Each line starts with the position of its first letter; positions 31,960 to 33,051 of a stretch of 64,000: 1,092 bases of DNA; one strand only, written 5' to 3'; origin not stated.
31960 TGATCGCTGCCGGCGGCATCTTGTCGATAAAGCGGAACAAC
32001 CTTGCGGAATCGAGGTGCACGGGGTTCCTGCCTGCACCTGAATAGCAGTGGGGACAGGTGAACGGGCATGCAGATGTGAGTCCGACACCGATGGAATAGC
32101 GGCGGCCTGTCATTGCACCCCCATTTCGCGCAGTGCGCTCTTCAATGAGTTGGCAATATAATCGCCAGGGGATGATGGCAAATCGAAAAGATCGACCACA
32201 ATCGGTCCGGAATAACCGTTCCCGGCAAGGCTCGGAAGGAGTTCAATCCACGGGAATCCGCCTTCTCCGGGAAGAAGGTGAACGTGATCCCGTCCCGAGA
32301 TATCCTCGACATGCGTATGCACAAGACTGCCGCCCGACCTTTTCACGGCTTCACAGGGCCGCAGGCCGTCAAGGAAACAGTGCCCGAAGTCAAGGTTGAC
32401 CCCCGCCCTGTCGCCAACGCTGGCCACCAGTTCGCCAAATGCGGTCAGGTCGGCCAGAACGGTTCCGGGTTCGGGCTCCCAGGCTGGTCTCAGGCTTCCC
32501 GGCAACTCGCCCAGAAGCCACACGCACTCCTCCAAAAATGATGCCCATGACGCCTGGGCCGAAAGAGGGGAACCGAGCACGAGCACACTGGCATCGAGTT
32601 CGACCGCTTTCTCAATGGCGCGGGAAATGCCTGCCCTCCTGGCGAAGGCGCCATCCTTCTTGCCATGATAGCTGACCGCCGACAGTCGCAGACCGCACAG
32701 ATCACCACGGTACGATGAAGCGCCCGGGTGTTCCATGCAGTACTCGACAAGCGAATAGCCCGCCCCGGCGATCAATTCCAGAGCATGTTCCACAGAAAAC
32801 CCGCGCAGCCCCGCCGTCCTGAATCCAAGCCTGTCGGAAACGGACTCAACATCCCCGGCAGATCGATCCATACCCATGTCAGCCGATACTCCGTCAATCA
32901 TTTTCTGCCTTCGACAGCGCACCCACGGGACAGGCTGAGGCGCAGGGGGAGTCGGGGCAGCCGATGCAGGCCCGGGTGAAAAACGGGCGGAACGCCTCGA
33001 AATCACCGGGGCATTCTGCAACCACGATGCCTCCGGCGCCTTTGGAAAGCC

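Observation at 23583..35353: Orphan 11-gene radical-SAM-rich operon with no visible precursor peptide (Mo/W oxidoreductase, TIM barrel, 3x rSAM/SPASM, MTase, B12-rSAM, NTP-transferase, MTase, CDP-alcohol transferase, FG-GAP protein)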

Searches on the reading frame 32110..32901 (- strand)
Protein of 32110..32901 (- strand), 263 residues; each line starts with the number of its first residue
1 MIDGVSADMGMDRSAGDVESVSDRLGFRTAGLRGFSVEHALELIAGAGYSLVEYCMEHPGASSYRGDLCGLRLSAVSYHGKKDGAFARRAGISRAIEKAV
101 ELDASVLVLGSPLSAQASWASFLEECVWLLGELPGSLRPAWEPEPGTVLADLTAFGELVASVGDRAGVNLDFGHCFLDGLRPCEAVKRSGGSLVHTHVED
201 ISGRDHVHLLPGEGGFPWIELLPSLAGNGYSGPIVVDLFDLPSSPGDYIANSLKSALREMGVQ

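Call 6: search_protein_families(library=pfam, proteins=[window:32110-32901:-], max_evalue=0.01)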
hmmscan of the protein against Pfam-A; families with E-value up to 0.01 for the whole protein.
window:32110-32901:- (263 aa): 1 family
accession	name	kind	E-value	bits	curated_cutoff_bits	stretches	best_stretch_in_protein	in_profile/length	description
PF01261.30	AP_endonuc_2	-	4.1e-16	59.9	31.1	1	82-253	58-243/249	Xylose isomerase-like TIM barrel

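Call 7: search_protein_families(library=ncbifam, proteins=[window:32110-32901:-], max_evalue=0.01)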
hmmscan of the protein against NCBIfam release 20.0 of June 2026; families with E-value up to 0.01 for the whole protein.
window:32110-32901:- (263 aa): 4 families
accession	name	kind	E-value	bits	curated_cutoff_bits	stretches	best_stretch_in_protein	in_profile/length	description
NF007360.0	PRK09856.1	equivalog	6e-06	26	305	1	187-239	197-249/276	fructoselysine 3-epimerase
TIGR04379.1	myo_inos_iolE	equivalog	0.00075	19.1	290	0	146-201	156-212/290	myo-inosose-2 dehydratase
NF041277.1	coba_remo_CbiR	equivalog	0.0011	18.5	105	1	153-241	151-237/249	cobamide remodeling phosphodiesterase CbiR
NF051856.1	PsicseEpim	equivalog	0.0063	16.4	300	1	165-239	177-246/287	D-psicose 3-epimerase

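Call 47: search_solved_structures(query=window:32110-32901:-, max_evalue=0.1)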
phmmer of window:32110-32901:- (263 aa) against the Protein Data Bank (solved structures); distinct sequences matched with E-value up to 0.1: 12.
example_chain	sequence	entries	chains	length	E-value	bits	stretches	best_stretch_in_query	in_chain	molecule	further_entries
3wqo_A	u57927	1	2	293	2.3e-07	34.1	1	157-237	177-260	Uncharacterized protein MJ1311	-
3u0h_A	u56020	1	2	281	0.0014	21.8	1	149-245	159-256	Xylose isomerase domain protein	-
3vnk_A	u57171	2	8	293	0.0044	20.1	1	168-239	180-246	Xylose isomerase domain protein TIM barrel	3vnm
3vni_A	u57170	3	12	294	0.0044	20.1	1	168-239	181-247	Xylose isomerase domain protein TIM barrel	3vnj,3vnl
7e9w_A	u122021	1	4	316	0.005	19.9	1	168-239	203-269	D-psicose 3-epimerase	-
4pgl_A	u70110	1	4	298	0.007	19.4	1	157-239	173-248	D-tagatose 3-epimerase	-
2ou4_A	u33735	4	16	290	0.01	18.9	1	155-239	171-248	D-tagatose 3-epimerase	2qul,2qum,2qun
4xsl_A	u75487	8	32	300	0.011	18.8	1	155-239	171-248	D-tagatose 3-epimerase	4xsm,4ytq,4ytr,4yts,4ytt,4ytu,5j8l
4q7i_A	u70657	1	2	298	0.017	18.2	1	166-239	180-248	D-tagatose 3-epimerase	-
7x7w_A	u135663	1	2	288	0.03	17.3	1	165-239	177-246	D-PSICOSE 3-EPIMERASE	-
2zvr_A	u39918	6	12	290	0.042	16.9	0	163-247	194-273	Uncharacterized protein TM_0416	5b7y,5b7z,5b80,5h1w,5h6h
3dx5_A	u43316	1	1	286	0.051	16.6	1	142-210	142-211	uncharacterized protein AsbF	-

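Call 63: find_related_loci(query=A3, collection=metagenome_contigs, flank=10000)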
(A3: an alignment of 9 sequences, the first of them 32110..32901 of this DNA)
Query A3 (263 aa) in metagenome_contigs; peptide patterns used: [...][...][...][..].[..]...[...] (x = any residue, [..] = any of these).
108 stretches matched a pattern; 17 encode a relative of the query (tblastn E <= 1e-3); 17 distinct loci.
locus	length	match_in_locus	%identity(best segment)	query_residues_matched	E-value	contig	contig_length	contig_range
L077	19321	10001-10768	56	8-263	2e-82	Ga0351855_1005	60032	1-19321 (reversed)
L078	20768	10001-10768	56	8-263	2e-82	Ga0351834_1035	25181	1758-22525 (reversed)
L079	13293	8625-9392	56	8-263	2e-82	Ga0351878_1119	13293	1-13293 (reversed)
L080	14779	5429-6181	51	13-263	2e-80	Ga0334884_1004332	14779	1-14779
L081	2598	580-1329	50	13-262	2e-81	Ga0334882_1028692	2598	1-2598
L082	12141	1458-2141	48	26-255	1e-56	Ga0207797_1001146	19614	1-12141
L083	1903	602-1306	41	19-252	2e-50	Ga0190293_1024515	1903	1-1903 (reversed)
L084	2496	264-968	40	19-252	1e-49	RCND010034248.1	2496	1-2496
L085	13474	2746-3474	42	15-256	6e-49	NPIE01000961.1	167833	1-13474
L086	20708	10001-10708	40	15-249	2e-47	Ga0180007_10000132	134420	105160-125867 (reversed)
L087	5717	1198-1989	34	10-258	6e-38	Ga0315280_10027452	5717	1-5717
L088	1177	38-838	34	10-262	3e-37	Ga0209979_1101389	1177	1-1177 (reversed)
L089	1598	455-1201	30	23-258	2e-32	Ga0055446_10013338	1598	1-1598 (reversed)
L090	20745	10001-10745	44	15-261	9e-31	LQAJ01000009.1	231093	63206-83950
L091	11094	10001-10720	35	27-241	1e-27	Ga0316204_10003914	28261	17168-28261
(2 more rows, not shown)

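Call 66: search_protein_families(library=padloc, proteins=[window:32110-32901:-], max_evalue=0.001)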
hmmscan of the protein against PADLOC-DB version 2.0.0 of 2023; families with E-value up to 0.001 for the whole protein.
window:32110-32901:- (263 aa): 0 families

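Call 67: find_homologous_proteins(query=window:32110-32901:-, max_evalue=0.00001)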
Query window:32110-32901:- (263 aa): 54 proteins with E <= 0.00001 among 3454 candidates.
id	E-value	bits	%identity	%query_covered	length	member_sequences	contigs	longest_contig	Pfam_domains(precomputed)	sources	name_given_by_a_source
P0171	4.1e-166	569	100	97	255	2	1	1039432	PF01261.31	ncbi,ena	-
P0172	2.6e-92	327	60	95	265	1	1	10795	PF01261.31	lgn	-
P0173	4.1e-87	310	59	95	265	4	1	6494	PF01261.31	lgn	-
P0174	2.7e-85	305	59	95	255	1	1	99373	PF01261.31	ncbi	ncbi:MAG: sugar phosphate isomerase/epimerase [Candidatus Fermentibacteraceae bacterium]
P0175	3.8e-85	304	59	93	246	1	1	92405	PF01261.31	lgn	-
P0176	4.0e-85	304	58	96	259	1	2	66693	PF01261.31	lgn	-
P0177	4.1e-84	301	57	97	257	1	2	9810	PF01261.31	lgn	-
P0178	1.0e-83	299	58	94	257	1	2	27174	PF01261.31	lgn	-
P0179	1.2e-82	296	57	94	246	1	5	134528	PF01261.31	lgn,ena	-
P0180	7.7e-82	293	57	96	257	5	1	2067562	PF01261.31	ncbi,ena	-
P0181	3.5e-81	291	57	93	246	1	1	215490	PF01261.31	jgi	jgi:sugar phosphate isomerase/epimerase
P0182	1.1e-79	286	55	94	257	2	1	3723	PF01261.31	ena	-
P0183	7.9e-78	280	54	96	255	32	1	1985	PF01261.31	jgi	-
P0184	1.3e-77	279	53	92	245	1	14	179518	PF01261.31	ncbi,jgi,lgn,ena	jgi:sugar phosphate isomerase/epimerase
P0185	7.8e-77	277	53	91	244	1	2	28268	PF01261.31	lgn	-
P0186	6.8e-76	274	50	91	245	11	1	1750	PF01261.31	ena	-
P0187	1.7e-70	256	52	87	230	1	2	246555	PF01261.31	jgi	jgi:sugar phosphate isomerase/epimerase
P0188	7.6e-68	247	52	85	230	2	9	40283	PF01261.31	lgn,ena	-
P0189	6.8e-54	202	47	89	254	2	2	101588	PF01261.31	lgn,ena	-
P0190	3.6e-51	193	46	90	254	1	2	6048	PF01261.31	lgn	-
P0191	1.9e-36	144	43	83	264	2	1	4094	PF01261.31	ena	-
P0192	2.8e-32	131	38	91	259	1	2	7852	PF01261.31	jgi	-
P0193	8.4e-32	129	34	94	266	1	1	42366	PF01261.31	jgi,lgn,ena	-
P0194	3.0e-31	127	35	90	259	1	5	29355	PF01261.31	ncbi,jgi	-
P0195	3.2e-31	127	37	91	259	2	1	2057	PF01261.31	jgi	jgi:sugar phosphate isomerase/epimerase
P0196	9.3e-31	126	34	90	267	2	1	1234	PF01261.31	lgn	-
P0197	1.9e-30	125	35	85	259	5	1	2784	PF01261.31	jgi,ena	-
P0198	6.7e-30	123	36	84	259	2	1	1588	PF01261.31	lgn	-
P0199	1.1e-29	122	37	84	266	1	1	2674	PF01261.31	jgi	jgi:sugar phosphate isomerase/epimerase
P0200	2.2e-29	121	34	91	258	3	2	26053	PF01261.31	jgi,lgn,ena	-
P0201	2.9e-29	121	35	91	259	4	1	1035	PF01261.31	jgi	-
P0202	1.2e-28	119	35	90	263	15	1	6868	PF03786.20,PF01261.31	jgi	jgi:protein FrlC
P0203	1.7e-28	118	35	91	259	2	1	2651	PF01261.31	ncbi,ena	-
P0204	5.9e-28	116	33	90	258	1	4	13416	PF01261.31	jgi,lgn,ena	-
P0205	7.3e-28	116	35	91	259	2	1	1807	PF01261.31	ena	-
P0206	9.3e-28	116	35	91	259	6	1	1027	PF01261.31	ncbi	-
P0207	1.0e-27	116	36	90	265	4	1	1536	PF01261.31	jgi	jgi:sugar phosphate isomerase/epimerase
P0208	2.1e-27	115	35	91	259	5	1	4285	PF01261.31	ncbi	-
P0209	1.0e-26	112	35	90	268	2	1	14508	PF01261.31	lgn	-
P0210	1.7e-26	112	33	90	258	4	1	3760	PF01261.31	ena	-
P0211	1.8e-26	112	35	90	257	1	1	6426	PF01261.31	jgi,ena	-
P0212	1.8e-26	112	33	91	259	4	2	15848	PF01261.31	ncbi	-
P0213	4.8e-26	110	36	90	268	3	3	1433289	PF01261.31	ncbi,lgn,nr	ncbi:MAG: sugar phosphate isomerase/epimerase [Armatimonadetes bacterium]|nr:sugar phosphate isomera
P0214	7.1e-26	110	35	86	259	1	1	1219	PF01261.31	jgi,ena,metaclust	metaclust:\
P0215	1.9e-25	108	33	91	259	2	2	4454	PF01261.31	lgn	-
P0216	5.4e-25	107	33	83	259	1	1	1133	PF01261.31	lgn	-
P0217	5.8e-25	107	35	84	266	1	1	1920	PF01261.31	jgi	jgi:fructoselysine 3-epimerase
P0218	1.3e-24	106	34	90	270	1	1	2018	PF01261.31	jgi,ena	-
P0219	3.4e-24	104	33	84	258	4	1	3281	PF01261.31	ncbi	-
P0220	4.0e-24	104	34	84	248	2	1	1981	PF01261.31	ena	-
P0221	1.3e-23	102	34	91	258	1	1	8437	PF03786.20,PF01261.31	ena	-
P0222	8.4e-23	100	34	91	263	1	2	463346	PF01261.31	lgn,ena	-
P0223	7.1e-22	97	33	86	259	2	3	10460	PF01261.31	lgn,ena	-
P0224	1.5e-19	89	30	90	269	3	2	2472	PF01261.31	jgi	-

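Call 68: find_encoding_contigs(protein=P0213, flank=10000, max_places=3)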
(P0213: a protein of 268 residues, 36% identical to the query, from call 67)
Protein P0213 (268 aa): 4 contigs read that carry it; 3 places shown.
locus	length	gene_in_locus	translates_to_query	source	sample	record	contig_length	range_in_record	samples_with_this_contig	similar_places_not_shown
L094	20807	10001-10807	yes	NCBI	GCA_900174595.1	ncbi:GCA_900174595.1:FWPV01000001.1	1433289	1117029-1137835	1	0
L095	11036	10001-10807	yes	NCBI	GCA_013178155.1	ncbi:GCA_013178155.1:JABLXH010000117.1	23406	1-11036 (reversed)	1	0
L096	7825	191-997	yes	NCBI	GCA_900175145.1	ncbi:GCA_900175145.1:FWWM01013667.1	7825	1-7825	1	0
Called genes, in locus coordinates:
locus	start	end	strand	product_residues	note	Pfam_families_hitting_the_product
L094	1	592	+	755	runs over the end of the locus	PF14498:Glyco_hyd_65N_2, PF22124:Glyco_hydro_95_cat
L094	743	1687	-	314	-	-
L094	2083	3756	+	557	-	PF02563:Poly_export, PF10531:SLBB (weak), PF22461:SLBB_2, PF10531:SLBB, PF22461:SLBB_2, PF10531:SLBB, PF22461:SLBB_2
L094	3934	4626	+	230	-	PF07963:N_methyl, PF07596:SBP_bac_10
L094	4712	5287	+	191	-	PF03352:Adenine_glyco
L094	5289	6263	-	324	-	-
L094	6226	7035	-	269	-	PF01209:Ubie_methyltran (weak), PF13489:Methyltransf_23, PF08241:Methyltransf_11, PF08242:Methyltransf_12, PF13649:Methyltransf_25, PF13847:Methyltransf_31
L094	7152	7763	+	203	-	PF01726:LexA_DNA_bind, PF00717:Peptidase_S24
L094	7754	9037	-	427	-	PF07228:SpoIIE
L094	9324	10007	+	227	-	PF01135:PCMT, PF13649:Methyltransf_25 (weak)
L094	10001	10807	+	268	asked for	PF01261:AP_endonuc_2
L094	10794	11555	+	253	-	PF02811:PHP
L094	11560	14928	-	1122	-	PF02811:PHP, PF07733:DNA_pol3_alpha, PF17657:DNA_pol3_finger, PF14579:HHH_6, PF01336:tRNA_anti-codon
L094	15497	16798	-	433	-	PF01018:GTP1_OBG, PF01926:MMR_HSR1, PF02421:FeoB_N, PF09269:DUF1967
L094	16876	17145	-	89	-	PF01016:Ribosomal_L27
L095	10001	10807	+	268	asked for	PF01261:AP_endonuc_2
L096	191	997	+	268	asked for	PF01261:AP_endonuc_2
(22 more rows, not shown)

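Call 78: predict_structure(alignment_id=A4)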
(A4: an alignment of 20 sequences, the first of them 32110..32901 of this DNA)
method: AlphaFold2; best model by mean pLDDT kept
length: 263 residues; sequences in the alignment: 20
mean_pLDDT: 92.8   pTM: 0.88
mean pLDDT of the five models: 92.8, 92.6, 92.6, 92.5, 92.2
residues with pLDDT >= 90: 228; 70-90: 17; 50-70: 5; < 50: 13
segments of 3 or more residues with pLDDT < 50: 1-5, 11-16
pLDDT, mean of each block of 10 residues (from residue 1): 48 58 96 95 98 98 97 98 97 99 98 98 98 97 97 98 97 95 97 97 85 95 95 93 91 97 88
secondary structure, 60 per line:
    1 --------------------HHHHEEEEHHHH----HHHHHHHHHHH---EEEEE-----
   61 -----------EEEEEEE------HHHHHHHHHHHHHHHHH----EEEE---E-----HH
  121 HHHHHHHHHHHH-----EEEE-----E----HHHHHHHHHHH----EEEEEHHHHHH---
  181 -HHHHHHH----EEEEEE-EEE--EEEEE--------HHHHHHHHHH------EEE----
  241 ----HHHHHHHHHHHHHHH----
elements in order: H21-24 E25-28 H29-32 H37-47 E51-55 E72-78 H85-101 E106-109 H119-132 E138-141 H152-162 E167-171 H172-177 H182-188 E193-198 E200-202 E205-209 H218-227 E234-236 H245-259

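Call 81: fold_search(model_id=the predicted structure, library=pdb)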
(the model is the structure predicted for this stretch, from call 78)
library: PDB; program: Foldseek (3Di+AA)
matches with E <= 10: 1531; with E <= 0.001: 214
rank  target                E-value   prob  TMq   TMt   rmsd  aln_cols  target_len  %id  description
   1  2zds_A                1.8e-12  1.00  0.73  0.61   5.0       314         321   17  Crystal Structure of SCO6571 from Streptomyces coelicolor A3(2) (released 2008-12-02)
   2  2zds_B                3.1e-12  1.00  0.74  0.61   4.9       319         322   16  Crystal Structure of SCO6571 from Streptomyces coelicolor A3(2) (released 2008-12-02)
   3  3wqo_B                4.1e-12  1.00  0.68  0.67   4.3       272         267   22  Crystal structure of D-tagatose 3-epimerase-like protein (released 2014-07-09)
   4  3wqo_A                1.0e-11  1.00  0.72  0.70   3.9       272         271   20  Crystal structure of D-tagatose 3-epimerase-like protein (released 2014-07-09)
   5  3cqj_A                3.3e-11  1.00  0.79  0.75   3.0       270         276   15  Crystal Structure of L-xylulose-5-phosphate 3-epimerase UlaE (form B) complex with Zn2+ (released 2008-11-25)
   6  4pgl_B                9.9e-11  1.00  0.69  0.63   4.5       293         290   17  Crystal structure of engineered D-tagatose 3-epimerase PcDTE-ILS6 (released 2014-10-22)
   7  7vpf_A                1.1e-10  1.00  0.73  0.70   3.9       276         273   21  Crystal structure of a novel putative sugar isomerase from the psychrophilic bacterium Paenibacillus sp. R4 (released 2021-12-29)
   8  2zvr_B                1.1e-10  1.00  0.68  0.69   4.5       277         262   20  Crystal structure of a D-tagatose 3-epimerase-related protein from Thermotoga maritima (released 2009-03-10)
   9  4pgl_A                1.1e-10  1.00  0.68  0.61   4.8       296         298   16  Crystal structure of engineered D-tagatose 3-epimerase PcDTE-ILS6 (released 2014-10-22)
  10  2ou4_B                1.1e-10  1.00  0.66  0.61   4.8       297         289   17  Crystal structure of D-tagatose 3-epimerase from Pseudomonas cichorii (released 2007-12-25)
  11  3vnj_A                1.1e-10  1.00  0.65  0.60   5.5       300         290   16  Crystal structures of D-Psicose 3-epimerase with D-psicose from Clostridium cellulolyticum H10 (released 2012-08-01)
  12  2hk0_A                1.2e-10  1.00  0.65  0.60   5.4       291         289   16  Crystal structure of D-psicose 3-epimerase (DPEase) in the absence of substrate (released 2006-08-29)
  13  3cqi_A                1.5e-10  1.00  0.76  0.72   3.4       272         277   16  Crystal Structure of L-xylulose-5-phosphate 3-epimerase UlaE (form B) complex with sulfate (released 2008-11-25)
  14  7x7w_A                1.5e-10  1.00  0.69  0.64   4.4       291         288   16  The X-ray Crystallographic Structure of D-Psicose 3-epimerase from Clostridia bacterium (released 2022-09-07)
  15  4q7i_B                1.7e-10  1.00  0.66  0.61   5.0       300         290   17  Crystal structure of engineered thermostable D-tagatose 3-epimerase PcDTE-Var8 (released 2014-10-22)
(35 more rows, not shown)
